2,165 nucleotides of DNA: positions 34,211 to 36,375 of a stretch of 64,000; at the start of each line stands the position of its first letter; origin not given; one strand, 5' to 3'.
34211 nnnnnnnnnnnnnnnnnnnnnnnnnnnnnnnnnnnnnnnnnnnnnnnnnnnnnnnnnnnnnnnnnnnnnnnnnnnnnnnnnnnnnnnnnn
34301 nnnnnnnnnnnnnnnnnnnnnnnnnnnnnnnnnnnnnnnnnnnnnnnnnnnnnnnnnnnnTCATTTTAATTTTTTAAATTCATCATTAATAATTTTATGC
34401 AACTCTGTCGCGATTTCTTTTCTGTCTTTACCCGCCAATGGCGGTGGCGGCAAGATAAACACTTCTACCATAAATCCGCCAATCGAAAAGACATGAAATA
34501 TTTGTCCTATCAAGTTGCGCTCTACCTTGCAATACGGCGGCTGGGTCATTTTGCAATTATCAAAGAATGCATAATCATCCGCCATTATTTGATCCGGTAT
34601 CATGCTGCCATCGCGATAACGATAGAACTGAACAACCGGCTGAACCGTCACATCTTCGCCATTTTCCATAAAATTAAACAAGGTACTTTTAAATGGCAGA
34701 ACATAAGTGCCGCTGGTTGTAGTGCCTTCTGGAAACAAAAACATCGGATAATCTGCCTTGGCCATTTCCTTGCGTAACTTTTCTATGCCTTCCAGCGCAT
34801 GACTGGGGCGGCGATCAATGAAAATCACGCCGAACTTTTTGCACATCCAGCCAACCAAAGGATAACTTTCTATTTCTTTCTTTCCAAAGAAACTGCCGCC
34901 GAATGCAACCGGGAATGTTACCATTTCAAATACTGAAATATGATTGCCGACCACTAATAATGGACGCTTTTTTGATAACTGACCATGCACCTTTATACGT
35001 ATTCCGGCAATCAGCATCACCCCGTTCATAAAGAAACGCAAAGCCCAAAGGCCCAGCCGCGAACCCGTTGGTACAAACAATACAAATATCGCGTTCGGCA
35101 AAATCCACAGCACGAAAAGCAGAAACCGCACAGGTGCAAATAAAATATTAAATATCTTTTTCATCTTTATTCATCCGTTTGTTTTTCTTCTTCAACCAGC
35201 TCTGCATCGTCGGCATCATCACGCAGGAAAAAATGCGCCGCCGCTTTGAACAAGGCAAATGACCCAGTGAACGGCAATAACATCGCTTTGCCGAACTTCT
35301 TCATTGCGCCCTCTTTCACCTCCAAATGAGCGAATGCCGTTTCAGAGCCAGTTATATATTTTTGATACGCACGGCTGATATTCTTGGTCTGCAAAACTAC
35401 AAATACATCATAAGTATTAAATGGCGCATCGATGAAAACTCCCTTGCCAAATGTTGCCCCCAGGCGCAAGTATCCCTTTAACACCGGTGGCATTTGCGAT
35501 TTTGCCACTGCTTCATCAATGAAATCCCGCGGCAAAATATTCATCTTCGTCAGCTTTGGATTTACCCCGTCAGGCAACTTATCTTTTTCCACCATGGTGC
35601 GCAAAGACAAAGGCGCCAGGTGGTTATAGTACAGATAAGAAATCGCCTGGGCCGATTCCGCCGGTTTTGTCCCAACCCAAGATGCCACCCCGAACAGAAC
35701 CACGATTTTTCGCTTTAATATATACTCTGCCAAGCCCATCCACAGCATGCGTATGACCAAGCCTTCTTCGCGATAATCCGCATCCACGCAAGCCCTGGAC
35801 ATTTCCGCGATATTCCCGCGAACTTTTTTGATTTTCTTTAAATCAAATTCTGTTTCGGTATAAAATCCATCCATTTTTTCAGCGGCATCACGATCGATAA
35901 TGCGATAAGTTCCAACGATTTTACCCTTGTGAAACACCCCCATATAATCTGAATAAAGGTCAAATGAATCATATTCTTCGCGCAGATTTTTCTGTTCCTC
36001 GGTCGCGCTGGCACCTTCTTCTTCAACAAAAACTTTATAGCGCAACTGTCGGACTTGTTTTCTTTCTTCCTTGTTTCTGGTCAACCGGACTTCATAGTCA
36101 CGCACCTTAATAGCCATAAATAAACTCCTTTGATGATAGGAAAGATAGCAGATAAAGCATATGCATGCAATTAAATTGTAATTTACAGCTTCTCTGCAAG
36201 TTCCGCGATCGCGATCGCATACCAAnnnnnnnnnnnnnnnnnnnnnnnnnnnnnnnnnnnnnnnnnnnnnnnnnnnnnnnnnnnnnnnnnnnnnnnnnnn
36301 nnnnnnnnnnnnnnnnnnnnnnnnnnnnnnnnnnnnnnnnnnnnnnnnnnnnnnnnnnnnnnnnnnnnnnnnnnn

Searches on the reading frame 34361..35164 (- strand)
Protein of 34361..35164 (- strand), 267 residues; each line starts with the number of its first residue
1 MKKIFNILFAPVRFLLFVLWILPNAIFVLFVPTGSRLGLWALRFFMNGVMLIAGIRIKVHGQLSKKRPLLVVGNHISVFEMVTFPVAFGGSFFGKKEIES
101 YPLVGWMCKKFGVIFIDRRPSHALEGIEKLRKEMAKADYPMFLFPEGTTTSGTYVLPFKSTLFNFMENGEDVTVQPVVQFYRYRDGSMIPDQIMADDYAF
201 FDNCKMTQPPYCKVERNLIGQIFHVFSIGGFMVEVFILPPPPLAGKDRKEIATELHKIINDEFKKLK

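Call 19: search_protein_families(library=pfam, proteins=[window:34361-35164:-], max_evalue=0.00001)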
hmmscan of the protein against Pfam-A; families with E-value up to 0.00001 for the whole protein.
window:34361-35164:- (267 aa): 1 family
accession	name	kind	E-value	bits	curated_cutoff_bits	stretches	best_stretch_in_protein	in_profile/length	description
PF01553.26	Acyltransferase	-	6.9e-21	74.9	23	1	56-178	1-130/132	Acyltransferase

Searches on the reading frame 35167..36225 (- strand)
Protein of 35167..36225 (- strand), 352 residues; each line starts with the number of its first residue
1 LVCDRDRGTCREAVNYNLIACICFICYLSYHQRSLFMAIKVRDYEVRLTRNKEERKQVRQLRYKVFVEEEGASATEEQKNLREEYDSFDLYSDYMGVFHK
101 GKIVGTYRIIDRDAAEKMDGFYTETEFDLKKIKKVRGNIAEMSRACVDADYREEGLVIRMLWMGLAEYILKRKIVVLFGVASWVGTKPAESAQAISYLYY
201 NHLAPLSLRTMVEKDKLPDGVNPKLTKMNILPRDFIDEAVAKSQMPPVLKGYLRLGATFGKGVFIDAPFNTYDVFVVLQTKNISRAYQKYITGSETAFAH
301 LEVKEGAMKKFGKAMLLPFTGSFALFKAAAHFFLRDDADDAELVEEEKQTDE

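Call 19: search_protein_families(library=pfam, proteins=[window:35167-36225:-], max_evalue=0.00001)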
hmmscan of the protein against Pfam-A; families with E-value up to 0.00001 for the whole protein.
window:35167-36225:- (352 aa): 2 families
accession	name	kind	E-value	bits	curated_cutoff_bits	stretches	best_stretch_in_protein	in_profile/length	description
PF13444.12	Acetyltransf_5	-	3.6e-26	92.2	22.4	1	61-162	1-101/102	Acetyltransferase (GNAT) domain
PF21926.2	FeeM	-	2.3e-06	27.9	27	1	58-168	2-108/158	N-acyl amino acid synthase FeeM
